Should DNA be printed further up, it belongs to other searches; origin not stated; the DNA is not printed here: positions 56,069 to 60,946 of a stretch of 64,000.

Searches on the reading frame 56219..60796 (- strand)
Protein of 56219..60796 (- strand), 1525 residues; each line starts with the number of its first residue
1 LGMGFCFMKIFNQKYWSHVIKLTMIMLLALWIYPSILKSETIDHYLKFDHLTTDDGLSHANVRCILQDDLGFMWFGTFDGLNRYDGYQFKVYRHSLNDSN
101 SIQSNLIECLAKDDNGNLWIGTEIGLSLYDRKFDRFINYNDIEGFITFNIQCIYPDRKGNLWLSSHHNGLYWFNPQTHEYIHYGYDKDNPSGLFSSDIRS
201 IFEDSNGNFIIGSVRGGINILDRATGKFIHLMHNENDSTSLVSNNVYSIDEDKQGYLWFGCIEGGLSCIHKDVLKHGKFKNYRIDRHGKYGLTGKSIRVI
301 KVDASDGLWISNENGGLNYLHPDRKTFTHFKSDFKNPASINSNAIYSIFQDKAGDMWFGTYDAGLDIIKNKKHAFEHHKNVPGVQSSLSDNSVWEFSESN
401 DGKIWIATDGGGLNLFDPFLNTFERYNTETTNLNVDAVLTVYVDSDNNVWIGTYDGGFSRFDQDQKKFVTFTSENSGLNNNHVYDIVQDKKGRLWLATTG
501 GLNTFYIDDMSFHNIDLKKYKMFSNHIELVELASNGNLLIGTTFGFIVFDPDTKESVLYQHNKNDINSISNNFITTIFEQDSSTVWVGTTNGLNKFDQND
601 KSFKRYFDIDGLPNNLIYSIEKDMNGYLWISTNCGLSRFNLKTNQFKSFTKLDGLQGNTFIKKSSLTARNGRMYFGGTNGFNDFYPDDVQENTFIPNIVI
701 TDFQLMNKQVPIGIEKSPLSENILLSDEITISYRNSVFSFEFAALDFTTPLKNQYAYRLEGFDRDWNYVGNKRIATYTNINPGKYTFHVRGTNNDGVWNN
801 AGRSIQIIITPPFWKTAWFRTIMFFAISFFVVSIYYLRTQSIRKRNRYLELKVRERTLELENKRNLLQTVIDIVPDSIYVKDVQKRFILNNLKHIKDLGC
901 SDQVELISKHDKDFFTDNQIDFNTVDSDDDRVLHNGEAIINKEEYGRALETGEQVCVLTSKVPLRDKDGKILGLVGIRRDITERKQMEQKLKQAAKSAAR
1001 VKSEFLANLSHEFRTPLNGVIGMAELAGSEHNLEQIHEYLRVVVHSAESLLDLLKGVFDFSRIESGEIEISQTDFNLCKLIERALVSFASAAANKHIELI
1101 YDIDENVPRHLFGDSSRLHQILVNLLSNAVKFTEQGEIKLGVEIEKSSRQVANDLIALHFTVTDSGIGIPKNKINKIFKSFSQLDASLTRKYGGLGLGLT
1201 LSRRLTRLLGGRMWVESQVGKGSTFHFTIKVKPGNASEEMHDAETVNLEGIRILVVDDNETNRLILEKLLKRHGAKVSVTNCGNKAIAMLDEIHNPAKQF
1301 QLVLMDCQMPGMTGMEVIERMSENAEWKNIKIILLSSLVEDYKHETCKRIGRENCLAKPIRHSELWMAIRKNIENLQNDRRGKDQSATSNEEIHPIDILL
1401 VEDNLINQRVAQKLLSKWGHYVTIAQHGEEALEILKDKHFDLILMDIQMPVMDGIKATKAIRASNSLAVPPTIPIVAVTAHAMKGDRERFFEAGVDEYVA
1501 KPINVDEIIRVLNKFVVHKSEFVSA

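Call 6: search_protein_families(library=pfam, proteins=[window:56219-60796:-], max_evalue=0.0001)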
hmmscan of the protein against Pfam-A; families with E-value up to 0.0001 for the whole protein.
window:56219-60796:- (1525 aa): 10 families
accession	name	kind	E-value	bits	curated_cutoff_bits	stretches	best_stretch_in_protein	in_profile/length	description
PF07494.17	Reg_prop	-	1.3e-57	184.7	20.4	2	477-500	1-24/24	Two component regulator propeller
PF00072.30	Response_reg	-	1e-48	164.5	30.2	2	1398-1512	1-110/111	Response regulator receiver domain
PF02518.31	HATPase_c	-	1.7e-28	99.7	26.4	1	1113-1232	1-110/111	Histidine kinase-, DNA gyrase B-, and HSP90-like ATPase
PF07495.19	Y_Y_Y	-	5.3e-21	74.7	26.6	1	746-809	1-64/65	Y_Y_Y domain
PF00512.31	HisKA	-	1.3e-16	60.8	26.9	1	1002-1066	2-66/66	His Kinase A (phospho-acceptor) domain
PF08448.16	PAS_4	-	5.2e-13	49.6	23.1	1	874-986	4-110/110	PAS fold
PF08450.18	SGL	-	1.7e-08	34.8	26.3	0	167-264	11-106/246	SMP-30/Gluconolactonase/LRE-like region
PF23748.1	Beta-prop_LRRK2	-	5.2e-05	22.8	26.9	0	204-288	72-156/359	LRRK2 beta propeller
PF23198.2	PDE8A_N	-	6.3e-05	23.4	29.6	0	1415-1489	30-102/147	PDE8A-like, N-terminal domain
PF13426.13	PAS_9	-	6.4e-05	23.6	27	0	875-983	1-103/103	PAS domain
